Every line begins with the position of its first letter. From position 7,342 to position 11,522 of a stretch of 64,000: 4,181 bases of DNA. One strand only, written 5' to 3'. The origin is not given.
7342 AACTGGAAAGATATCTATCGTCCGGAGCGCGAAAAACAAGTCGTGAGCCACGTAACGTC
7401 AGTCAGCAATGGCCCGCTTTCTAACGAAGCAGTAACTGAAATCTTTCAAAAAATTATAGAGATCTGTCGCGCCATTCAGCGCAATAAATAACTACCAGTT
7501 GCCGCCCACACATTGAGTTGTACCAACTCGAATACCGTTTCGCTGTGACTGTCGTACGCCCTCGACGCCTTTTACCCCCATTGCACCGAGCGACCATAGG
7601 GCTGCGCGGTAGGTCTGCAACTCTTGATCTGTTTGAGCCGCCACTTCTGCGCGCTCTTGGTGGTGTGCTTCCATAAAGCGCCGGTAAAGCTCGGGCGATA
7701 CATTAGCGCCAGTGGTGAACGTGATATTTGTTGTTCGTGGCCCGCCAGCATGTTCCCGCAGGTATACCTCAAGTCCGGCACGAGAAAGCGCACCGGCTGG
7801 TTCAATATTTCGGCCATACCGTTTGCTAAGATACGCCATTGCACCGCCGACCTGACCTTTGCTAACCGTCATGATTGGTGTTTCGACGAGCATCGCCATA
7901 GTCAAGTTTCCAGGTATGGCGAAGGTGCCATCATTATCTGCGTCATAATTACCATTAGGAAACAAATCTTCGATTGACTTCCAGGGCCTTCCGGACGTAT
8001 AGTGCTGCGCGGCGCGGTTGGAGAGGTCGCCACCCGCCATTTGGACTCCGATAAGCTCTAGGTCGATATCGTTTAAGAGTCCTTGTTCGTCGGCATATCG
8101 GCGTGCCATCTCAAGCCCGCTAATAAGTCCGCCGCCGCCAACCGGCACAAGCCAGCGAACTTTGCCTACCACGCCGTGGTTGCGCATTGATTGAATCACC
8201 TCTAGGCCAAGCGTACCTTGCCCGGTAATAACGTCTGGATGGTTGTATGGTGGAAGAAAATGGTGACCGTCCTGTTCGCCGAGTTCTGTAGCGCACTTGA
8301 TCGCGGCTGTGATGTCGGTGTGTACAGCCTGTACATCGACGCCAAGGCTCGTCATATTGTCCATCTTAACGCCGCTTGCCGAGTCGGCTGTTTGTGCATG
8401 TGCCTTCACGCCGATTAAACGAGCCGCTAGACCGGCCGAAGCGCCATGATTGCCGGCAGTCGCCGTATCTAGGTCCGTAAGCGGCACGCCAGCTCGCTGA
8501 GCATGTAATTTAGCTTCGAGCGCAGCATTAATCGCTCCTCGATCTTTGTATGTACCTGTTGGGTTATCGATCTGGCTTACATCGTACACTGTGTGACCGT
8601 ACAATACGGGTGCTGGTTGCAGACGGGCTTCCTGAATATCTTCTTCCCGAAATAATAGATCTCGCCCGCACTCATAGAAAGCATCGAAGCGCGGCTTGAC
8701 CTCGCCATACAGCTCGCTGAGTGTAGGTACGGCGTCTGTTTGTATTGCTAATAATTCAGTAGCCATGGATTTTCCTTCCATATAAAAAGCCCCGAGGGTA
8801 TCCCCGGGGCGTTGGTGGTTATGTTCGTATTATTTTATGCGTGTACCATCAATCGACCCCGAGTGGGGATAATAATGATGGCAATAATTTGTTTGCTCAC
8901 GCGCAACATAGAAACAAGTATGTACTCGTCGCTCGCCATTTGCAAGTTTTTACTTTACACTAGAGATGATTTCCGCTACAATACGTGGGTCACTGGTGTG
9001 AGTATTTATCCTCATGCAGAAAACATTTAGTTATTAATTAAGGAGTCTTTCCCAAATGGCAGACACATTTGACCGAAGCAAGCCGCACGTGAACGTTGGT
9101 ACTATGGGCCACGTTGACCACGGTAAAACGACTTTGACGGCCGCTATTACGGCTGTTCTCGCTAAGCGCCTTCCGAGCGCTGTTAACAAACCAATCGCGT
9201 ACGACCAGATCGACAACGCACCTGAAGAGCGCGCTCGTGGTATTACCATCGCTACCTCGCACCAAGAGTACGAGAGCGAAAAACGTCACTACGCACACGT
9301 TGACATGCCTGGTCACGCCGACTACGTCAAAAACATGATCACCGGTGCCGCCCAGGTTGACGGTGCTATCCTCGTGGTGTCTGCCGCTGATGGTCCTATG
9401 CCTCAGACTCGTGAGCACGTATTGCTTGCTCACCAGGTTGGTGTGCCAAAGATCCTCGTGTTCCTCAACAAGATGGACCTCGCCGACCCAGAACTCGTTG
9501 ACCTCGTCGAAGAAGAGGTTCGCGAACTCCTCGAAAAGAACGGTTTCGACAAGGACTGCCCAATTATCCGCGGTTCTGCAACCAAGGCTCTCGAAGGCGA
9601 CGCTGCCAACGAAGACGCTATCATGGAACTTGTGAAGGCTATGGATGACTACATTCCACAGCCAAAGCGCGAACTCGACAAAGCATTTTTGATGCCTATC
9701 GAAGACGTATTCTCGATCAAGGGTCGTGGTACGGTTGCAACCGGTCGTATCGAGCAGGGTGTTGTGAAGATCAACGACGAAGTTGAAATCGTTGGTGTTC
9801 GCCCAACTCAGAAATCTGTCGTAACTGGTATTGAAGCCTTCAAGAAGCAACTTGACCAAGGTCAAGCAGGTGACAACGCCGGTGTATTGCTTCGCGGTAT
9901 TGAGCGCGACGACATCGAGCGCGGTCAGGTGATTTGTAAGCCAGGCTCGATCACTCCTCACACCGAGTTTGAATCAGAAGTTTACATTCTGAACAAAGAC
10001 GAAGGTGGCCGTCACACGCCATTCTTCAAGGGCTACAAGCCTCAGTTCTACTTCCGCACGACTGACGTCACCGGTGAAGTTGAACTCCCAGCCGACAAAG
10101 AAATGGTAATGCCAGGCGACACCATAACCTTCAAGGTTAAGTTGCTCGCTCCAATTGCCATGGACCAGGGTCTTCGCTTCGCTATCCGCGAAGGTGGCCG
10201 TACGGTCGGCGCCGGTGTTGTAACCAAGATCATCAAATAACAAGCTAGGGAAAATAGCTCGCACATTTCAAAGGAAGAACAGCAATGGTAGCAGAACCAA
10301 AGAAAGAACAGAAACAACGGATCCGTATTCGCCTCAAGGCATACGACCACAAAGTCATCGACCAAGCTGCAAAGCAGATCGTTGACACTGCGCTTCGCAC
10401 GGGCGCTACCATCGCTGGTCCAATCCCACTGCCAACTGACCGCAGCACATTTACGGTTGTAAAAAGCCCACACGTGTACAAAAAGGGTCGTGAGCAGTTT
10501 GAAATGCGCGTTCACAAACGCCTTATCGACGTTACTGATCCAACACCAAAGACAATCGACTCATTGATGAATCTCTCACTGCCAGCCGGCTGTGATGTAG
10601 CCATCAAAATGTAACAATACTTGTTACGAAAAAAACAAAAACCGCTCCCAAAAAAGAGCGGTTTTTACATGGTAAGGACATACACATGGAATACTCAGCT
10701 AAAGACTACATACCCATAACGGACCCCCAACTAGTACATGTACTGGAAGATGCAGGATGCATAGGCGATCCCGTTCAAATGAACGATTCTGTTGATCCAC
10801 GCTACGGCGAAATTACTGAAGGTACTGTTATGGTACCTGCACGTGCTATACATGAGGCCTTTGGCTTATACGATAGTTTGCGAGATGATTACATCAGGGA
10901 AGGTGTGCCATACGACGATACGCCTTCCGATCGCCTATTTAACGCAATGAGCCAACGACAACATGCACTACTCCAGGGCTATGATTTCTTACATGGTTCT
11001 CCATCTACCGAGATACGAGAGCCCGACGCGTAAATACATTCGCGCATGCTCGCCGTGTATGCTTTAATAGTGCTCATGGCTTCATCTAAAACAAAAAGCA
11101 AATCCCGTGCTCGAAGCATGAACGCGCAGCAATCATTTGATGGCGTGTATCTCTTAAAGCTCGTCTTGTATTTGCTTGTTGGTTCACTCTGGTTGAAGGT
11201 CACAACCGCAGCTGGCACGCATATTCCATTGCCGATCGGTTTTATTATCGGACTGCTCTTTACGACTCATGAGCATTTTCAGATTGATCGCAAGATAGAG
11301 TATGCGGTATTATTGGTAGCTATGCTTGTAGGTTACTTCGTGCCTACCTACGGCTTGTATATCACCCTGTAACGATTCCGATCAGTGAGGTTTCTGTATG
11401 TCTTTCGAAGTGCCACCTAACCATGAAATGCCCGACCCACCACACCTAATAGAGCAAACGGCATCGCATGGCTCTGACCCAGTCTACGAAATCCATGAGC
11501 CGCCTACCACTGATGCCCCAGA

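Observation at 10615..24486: A 13.9-kb block with five tandem ~850-aa paralogs splits the S10 operon between rpsJ and rplC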

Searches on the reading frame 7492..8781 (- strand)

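Call 95: search_protein_families(library=pfam, proteins=[window:7492-8781:-], max_evalue=0.001)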
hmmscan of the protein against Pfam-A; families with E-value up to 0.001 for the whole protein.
window:7492-8781:- (429 aa): 1 family
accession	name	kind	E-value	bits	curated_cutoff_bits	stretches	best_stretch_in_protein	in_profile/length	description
PF00291.31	PALP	-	3.7e-36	125.4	35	1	73-347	32-286/295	Pyridoxal-phosphate dependent enzyme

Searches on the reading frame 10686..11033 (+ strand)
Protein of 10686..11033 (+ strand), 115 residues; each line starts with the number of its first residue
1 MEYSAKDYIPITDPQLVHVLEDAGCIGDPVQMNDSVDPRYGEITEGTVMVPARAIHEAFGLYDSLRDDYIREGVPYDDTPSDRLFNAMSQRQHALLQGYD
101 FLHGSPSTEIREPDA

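Call 4: search_protein_families(library=pfam, proteins=[window:10686-11033:+], max_evalue=1)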
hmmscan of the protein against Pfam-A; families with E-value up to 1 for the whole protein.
window:10686-11033:+ (115 aa): 1 family
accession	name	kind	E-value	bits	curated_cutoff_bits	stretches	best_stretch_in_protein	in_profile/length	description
PF07833.16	Cu_amine_oxidN1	-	0.075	13.4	24.2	1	43-61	77-95/108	Copper amine oxidase N-terminal domain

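Call 5: search_protein_families(library=ncbifam, proteins=[window:10686-11033:+], max_evalue=1)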
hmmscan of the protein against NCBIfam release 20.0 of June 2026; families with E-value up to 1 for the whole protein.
window:10686-11033:+ (115 aa): 0 families
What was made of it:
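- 10686..11033 (+): s1, an acidic 115-aa orphan ORF with a Shine-Dalgarno-like TAAGGA. No Pfam or NCBIfam hit (calls 4, 5).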

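Call 96: search_protein_families(library=padloc, proteins=[window:10686-11033:+], max_evalue=0.1)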
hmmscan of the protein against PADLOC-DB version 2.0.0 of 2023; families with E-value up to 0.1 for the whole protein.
window:10686-11033:+ (115 aa): 0 families

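Call 97: search_protein_families(library=phrogs, proteins=[window:10686-11033:+], max_evalue=0.1)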
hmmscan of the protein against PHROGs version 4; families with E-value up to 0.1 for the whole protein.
window:10686-11033:+ (115 aa): 0 families

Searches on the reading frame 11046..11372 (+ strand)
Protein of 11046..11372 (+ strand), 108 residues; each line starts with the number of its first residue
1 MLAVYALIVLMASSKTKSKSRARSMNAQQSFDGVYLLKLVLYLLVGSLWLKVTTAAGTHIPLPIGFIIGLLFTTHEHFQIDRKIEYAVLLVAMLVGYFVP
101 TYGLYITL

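Call 4: search_protein_families(library=pfam, proteins=[window:11046-11372:+], max_evalue=1)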
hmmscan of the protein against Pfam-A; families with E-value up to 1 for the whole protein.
window:11046-11372:+ (108 aa): 2 families
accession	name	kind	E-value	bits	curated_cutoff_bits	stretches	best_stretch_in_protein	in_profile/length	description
PF01146.22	Caveolin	-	0.12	12.8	25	1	26-75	34-80/133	Caveolin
PF06305.16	LapA_dom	-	0.24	11.7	28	0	64-84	29-49/64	Lipopolysaccharide assembly protein A domain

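Call 5: search_protein_families(library=ncbifam, proteins=[window:11046-11372:+], max_evalue=1)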
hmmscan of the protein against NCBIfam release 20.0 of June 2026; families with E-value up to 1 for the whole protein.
window:11046-11372:+ (108 aa): 1 family
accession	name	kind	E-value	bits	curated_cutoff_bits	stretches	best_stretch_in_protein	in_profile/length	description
NF001194.0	PRK00159.1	equivalog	0.46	10.7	102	1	28-61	26-59/87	cell division protein CrgA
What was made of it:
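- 11046..11372 (+): s2, a small hydrophobic (probably membrane) protein conserved in the rpsJ-rplC gap of Saccharibacteria. No Pfam or NCBIfam family (calls 4, 5).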

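Call 96: search_protein_families(library=padloc, proteins=[window:11046-11372:+], max_evalue=0.1)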
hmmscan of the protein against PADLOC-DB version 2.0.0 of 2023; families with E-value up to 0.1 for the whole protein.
window:11046-11372:+ (108 aa): 0 families

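Call 97: search_protein_families(library=phrogs, proteins=[window:11046-11372:+], max_evalue=0.1)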
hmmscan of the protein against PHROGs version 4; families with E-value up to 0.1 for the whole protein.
window:11046-11372:+ (108 aa): 1 family
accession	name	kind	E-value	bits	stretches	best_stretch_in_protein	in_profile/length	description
phrog_1919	-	unknown function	0.011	16.9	1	11-68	36-90/105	-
